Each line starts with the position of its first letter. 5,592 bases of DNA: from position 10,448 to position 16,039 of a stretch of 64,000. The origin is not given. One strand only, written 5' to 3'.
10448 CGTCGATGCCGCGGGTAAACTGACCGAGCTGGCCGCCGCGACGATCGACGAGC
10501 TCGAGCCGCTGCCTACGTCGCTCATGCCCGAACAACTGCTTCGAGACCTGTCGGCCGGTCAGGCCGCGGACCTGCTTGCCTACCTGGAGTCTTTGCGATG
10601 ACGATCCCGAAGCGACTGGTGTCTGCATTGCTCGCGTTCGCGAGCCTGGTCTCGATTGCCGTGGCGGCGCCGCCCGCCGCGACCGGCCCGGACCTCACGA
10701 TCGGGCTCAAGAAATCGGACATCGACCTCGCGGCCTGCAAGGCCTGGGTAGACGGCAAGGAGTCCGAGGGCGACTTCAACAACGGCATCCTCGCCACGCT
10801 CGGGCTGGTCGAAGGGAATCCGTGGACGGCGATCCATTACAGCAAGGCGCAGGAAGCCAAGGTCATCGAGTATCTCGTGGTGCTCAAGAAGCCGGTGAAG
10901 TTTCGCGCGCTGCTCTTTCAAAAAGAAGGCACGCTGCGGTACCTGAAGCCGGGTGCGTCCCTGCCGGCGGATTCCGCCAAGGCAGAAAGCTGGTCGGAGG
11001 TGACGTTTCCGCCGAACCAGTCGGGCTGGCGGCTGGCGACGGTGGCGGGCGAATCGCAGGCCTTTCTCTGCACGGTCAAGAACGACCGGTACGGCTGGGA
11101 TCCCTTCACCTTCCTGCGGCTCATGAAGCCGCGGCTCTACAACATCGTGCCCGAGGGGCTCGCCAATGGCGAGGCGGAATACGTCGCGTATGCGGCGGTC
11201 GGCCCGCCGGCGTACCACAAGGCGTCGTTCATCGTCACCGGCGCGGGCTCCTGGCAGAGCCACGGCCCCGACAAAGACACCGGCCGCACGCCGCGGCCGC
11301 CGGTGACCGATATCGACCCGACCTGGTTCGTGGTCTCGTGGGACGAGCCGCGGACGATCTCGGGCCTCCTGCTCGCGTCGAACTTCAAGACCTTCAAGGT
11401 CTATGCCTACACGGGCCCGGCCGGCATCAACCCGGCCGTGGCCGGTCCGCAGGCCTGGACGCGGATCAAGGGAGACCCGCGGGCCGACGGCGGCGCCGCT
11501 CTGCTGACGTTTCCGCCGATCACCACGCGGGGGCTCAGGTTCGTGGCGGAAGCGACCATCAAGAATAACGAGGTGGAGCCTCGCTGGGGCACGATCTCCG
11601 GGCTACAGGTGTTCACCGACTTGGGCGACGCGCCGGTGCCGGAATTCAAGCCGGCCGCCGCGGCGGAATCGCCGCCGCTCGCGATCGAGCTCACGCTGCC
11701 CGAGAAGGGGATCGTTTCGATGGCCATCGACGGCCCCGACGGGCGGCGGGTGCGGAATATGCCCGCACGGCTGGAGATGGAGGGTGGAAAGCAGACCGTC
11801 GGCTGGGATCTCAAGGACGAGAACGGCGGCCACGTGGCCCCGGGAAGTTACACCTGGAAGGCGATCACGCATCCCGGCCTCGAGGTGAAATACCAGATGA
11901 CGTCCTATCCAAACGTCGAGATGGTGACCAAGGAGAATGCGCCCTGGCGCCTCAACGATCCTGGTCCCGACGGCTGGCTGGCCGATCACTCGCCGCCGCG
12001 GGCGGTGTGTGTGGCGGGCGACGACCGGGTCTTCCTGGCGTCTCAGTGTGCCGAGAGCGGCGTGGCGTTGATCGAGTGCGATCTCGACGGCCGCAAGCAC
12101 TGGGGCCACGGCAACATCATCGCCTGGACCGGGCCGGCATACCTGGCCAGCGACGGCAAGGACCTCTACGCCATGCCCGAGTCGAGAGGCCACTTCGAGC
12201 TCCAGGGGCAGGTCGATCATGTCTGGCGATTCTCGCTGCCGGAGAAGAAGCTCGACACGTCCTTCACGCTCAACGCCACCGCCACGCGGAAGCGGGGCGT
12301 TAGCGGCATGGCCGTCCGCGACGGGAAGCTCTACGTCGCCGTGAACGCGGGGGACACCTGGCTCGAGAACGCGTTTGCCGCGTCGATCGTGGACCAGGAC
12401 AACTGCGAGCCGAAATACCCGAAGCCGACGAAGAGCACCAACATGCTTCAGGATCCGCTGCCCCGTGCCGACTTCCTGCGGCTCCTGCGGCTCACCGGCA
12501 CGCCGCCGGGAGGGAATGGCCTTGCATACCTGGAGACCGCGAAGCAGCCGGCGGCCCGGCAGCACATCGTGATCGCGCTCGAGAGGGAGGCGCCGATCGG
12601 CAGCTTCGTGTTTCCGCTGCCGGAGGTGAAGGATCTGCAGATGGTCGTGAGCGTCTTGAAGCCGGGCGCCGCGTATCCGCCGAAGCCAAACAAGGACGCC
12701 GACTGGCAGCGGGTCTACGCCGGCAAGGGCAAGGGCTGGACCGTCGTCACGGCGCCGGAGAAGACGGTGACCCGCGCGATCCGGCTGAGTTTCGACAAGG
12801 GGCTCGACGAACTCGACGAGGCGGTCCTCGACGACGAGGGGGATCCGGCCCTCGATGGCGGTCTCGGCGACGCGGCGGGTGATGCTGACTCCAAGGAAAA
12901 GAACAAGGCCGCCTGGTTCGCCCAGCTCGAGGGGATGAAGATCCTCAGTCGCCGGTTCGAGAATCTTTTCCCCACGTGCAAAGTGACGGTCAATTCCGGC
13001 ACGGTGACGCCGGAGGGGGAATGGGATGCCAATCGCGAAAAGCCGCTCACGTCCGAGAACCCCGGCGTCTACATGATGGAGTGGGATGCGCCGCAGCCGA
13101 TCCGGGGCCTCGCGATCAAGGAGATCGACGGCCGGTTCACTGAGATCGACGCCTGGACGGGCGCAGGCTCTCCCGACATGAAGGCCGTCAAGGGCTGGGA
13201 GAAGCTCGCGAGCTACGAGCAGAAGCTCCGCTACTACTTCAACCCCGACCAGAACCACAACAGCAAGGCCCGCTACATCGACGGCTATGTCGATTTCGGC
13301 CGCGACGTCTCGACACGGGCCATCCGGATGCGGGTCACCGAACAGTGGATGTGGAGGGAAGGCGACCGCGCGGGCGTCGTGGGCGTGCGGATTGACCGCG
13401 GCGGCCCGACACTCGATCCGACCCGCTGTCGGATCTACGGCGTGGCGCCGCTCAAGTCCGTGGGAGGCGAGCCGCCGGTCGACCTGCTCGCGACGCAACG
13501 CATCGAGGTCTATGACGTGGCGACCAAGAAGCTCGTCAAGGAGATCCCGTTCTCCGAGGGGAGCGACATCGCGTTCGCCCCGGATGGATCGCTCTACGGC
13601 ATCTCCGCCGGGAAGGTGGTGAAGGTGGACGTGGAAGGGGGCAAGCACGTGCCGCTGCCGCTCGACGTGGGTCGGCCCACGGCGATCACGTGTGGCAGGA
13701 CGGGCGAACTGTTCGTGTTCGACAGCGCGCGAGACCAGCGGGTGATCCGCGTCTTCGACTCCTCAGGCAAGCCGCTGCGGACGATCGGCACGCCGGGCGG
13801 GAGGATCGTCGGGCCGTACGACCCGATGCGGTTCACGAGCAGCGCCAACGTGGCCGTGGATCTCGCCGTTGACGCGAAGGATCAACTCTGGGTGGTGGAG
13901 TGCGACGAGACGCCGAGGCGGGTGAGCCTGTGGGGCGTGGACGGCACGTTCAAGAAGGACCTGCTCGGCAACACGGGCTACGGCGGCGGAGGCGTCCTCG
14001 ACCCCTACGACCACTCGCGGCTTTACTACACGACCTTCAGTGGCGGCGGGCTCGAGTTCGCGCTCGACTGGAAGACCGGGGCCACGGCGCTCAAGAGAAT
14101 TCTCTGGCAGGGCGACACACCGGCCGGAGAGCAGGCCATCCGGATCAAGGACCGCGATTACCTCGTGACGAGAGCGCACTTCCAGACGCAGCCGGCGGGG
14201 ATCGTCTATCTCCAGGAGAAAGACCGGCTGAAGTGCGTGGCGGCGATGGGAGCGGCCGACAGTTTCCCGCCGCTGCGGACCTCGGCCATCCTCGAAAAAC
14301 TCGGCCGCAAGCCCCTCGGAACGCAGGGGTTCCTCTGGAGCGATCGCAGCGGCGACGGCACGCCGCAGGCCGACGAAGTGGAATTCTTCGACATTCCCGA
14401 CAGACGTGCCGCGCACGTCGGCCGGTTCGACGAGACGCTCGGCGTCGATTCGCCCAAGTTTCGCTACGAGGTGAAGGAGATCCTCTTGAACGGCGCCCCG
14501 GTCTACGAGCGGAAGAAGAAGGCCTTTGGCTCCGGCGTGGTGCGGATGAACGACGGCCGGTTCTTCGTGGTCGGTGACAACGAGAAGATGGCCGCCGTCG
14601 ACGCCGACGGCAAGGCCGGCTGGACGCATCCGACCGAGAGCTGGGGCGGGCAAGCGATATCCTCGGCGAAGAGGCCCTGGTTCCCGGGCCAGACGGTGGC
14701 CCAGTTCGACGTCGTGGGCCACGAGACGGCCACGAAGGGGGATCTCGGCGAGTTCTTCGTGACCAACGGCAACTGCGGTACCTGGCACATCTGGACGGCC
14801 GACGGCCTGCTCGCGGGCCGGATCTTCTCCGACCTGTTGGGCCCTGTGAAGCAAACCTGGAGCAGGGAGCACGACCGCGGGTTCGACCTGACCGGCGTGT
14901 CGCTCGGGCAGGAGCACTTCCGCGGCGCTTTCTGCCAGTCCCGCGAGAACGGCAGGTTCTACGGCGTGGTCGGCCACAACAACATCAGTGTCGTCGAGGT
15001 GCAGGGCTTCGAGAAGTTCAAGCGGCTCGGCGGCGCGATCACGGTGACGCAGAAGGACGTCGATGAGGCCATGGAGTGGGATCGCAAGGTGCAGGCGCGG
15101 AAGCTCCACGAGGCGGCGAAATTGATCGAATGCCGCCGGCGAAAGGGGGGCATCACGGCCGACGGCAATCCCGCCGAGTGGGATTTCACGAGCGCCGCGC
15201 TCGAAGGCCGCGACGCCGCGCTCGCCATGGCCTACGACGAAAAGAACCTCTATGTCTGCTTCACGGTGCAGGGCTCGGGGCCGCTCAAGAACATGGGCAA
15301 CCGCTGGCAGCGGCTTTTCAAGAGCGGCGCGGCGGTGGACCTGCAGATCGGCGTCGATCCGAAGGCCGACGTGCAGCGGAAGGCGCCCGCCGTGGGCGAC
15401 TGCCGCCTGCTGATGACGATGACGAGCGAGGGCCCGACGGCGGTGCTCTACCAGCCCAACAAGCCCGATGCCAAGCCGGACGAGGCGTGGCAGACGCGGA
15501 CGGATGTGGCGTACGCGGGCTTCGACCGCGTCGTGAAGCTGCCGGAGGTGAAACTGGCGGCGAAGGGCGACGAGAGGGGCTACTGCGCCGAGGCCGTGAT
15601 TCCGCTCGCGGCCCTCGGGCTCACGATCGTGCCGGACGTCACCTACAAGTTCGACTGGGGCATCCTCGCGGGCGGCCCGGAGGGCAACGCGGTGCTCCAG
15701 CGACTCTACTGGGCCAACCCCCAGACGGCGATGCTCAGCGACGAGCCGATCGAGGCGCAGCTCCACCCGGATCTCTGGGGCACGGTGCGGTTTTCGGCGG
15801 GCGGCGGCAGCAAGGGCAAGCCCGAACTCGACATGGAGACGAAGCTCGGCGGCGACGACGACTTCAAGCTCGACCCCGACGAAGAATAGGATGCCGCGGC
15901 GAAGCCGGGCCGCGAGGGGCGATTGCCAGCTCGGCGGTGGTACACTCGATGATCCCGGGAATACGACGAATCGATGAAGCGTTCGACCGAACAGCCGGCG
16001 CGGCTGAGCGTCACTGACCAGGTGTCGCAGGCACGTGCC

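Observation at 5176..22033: ECF sigma / FecR-type anti-sigma whose sensor domain resembles the C-terminal domain of two downstream giant secreted proteins; locus includes a dehydrogenase-cytochrome c fusion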

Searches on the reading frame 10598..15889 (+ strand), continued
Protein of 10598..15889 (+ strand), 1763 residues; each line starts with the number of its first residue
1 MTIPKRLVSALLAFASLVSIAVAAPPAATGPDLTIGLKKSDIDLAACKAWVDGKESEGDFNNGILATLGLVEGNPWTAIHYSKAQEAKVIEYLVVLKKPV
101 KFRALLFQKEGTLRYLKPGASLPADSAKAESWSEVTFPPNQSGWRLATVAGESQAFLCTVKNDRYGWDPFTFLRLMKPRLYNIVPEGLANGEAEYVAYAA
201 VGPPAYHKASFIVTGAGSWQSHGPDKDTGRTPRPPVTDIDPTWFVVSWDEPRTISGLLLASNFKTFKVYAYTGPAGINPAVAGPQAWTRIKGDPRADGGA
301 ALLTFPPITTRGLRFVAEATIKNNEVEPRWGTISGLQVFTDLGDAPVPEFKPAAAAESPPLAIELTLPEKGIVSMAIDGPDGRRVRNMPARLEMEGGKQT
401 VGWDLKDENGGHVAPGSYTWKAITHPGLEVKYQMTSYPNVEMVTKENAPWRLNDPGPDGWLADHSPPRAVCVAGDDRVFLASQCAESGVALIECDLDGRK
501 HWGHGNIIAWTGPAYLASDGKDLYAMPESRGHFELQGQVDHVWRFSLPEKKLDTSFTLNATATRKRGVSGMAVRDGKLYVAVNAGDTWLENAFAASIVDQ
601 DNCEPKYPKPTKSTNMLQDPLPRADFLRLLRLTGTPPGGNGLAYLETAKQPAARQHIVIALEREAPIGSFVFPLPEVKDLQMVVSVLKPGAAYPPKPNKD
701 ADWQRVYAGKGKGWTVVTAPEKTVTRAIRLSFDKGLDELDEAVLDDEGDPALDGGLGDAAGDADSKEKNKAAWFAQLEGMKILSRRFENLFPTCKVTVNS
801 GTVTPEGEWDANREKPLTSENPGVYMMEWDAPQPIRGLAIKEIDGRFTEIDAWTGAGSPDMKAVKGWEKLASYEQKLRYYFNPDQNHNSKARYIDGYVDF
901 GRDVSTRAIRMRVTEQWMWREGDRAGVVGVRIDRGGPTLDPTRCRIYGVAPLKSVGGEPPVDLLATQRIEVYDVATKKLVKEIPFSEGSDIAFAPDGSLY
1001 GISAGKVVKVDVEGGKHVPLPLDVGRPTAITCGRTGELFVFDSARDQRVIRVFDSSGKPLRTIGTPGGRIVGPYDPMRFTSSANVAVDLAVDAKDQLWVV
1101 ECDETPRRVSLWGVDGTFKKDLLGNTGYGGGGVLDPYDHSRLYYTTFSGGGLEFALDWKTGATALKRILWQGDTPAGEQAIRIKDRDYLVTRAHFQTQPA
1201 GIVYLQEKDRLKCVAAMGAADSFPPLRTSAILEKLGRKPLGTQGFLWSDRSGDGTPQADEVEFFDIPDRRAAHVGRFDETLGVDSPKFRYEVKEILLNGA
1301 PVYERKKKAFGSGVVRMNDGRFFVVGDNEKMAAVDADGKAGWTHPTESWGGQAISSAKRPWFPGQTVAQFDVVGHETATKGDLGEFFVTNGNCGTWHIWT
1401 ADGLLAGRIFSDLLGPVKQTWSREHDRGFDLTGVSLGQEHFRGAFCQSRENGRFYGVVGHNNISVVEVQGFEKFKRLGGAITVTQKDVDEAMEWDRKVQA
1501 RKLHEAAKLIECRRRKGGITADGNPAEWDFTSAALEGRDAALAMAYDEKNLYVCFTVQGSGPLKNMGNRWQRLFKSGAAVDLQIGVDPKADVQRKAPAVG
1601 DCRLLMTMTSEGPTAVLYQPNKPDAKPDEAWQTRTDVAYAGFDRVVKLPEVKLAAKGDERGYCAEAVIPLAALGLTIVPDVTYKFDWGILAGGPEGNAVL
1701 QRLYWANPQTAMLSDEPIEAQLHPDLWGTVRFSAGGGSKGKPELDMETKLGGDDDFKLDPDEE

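Call 106: find_encoding_contigs(protein=P0128, flank=10000, max_places=1)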
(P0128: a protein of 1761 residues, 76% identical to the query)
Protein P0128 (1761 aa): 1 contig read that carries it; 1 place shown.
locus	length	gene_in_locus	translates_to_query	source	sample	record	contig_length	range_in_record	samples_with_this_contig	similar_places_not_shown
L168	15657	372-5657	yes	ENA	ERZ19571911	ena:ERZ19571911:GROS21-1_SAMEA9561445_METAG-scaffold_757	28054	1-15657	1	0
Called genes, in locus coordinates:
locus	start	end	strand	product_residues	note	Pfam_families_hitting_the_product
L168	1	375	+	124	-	?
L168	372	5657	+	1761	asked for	-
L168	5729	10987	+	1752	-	-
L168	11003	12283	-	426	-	PF00657:Lipase_GDSL, PF13472:Lipase_GDSL_2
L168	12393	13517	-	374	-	PF01738:DLH, PF05448:AXE1 (weak), PF00561:Abhydrolase_1 (weak), PF12697:Abhydrolase_6 (weak), PF00326:Peptidase_S9, PF10142:PhoPQ_related (faint)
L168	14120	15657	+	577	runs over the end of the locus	PF13174:TPR_6 (faint), PF13428:TPR_14 (faint), PF13432:TPR_16 (faint), PF00515:TPR_1 (faint), PF07719:TPR_2 (faint), PF14559:TPR_19 (faint)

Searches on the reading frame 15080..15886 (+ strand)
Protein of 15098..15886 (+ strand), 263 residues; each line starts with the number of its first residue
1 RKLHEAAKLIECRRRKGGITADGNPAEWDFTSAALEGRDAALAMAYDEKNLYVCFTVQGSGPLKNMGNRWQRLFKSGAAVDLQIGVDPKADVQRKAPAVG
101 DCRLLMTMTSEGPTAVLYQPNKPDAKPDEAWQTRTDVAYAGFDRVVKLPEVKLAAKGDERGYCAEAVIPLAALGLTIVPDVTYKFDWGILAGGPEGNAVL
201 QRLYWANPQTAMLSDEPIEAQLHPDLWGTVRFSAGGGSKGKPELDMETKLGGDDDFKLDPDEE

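Call 13: search_protein_families(library=pfam, proteins=[window:15098-15886:+], max_evalue=10)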
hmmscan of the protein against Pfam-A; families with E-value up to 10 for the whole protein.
window:15098-15886:+ (263 aa): 1 family
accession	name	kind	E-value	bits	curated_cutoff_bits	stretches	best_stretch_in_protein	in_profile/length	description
PF06452.16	CBM9_1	-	0.12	12.7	23.4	0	148-176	108-135/185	Carbohydrate family 9 binding domain-like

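Call 42: search_solved_structures(query=A2, max_evalue=10)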
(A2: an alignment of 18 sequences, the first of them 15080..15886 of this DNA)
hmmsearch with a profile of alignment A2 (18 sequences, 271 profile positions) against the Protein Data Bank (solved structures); distinct sequences matched with E-value up to 10: 0.

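Call 51: predict_structure(alignment_id=A2)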
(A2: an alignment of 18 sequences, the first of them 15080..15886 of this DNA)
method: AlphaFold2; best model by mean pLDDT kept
length: 269 residues; sequences in the alignment: 18
mean_pLDDT: 84.6   pTM: 0.82
mean pLDDT of the five models: 84.6, 83.7, 81.4, 80.4, 79.4
residues with pLDDT >= 90: 170; 70-90: 52; 50-70: 12; < 50: 35
segments of 3 or more residues with pLDDT < 50: 5-11, 244-269
pLDDT, mean of each block of 10 residues (from residue 1): 45 79 88 92 91 96 94 91 95 92 96 96 96 94 91 98 95 97 92 92 90 73 87 91 48 39 42
secondary structure, 60 per line:
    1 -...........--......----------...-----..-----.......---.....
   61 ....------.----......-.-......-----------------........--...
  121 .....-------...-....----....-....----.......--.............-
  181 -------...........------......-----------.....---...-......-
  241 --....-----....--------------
elements in order: H2-12 E15-20 E46-52 E56-64 H76-81 E85-90 E108-115 E118-125 E137-140 E145-148 E150-153 E158-164 E167-175 H176-179 E188-198 E205-210 H222-226 E234-239 H243-246 H252-255

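Call 54: fold_search(model_id=the predicted structure, library=pdb)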
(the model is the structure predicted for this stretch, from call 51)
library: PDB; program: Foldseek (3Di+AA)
matches with E <= 10: 481; with E <= 0.001: 11
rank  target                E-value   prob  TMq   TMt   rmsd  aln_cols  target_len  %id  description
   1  1i82_A                4.7e-08  1.00  0.49  0.67   5.3       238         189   16  FAMILY 9 CARBOHYDRATE-BINDING MODULE FROM THERMOTOGA MARITIMA XYLANASE 10A WITH CELLOBIOSE (released 2001-06-13)
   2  7nwo                  3.3e-07  1.00  0.49  0.65   6.3       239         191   14  A carbohydrate binding module family 9 (CBM9) from Caldicellulosiruptor kristjanssonii in complex with glucose (released 2021-07-07)
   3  7nwn                  3.7e-07  1.00  0.49  0.64   6.3       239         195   14  A carbohydrate binding module family 9 (CBM9) from Caldicellulsiruptor kristjanssonii (released 2021-07-07)
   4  4jpq_A                9.2e-07  1.00  0.44  0.52   6.9       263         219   11  Crystal structure of a putative carbohydrate-binding protein (BACUNI_03838) from Bacteroides uniformis ATCC 8492 at 2. (released 2013-04-17)
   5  4jpq_B                9.0e-06  1.00  0.45  0.53   6.4       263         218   11  Crystal structure of a putative carbohydrate-binding protein (BACUNI_03838) from Bacteroides uniformis ATCC 8492 at 2. (released 2013-04-17)
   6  2ivf_C                2.0e-04  1.00  0.38  0.46  10.1       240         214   10  Ethylbenzene dehydrogenase from Aromatoleum aromaticum (released 2006-09-14)
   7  7b04_O                2.2e-04  1.00  0.38  0.36  14.0       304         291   10  Structure of Nitrite oxidoreductase (Nxr) from the anammox bacterium Kuenenia stuttgartiensis. (released 2021-07-14)
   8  7uwu_B                5.7e-04  1.00  0.40  0.19  11.6       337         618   11  Starch adherence system protein 6 (Sas6) (released 2023-06-14)
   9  7b04_C                5.7e-04  0.99  0.34  0.32  16.2       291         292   10  Structure of Nitrite oxidoreductase (Nxr) from the anammox bacterium Kuenenia stuttgartiensis. (released 2021-07-14)
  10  7uww_A                6.3e-04  1.00  0.42  0.20  10.5       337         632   14  Sas6 with alpha-cyclodextrin (released 2023-06-14)
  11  7uww_B                8.7e-04  1.00  0.42  0.21   9.8       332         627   13  Sas6 with alpha-cyclodextrin (released 2023-06-14)
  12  7uwv_A                1.1e-03  1.00  0.41  0.23  10.6       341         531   13  CBM74 from Ruminococcus bromii Sas6 with maltodecaose (released 2023-06-14)
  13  7uwu_A                3.1e-03  1.00  0.42  0.20  11.7       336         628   12  Starch adherence system protein 6 (Sas6) (released 2023-06-14)
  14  4f8l                  2.4e-02  0.28  0.18  0.28  12.9       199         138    8  X-ray structure of PsaA from Yersinia pestis, in complex with galactose and AEBSF (released 2013-05-22)
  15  4qi6                  4.0e-02  0.33  0.22  0.09  15.5       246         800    6  Cellobiose dehydrogenase from Myriococcum thermophilum, MtCDH (released 2015-07-15)
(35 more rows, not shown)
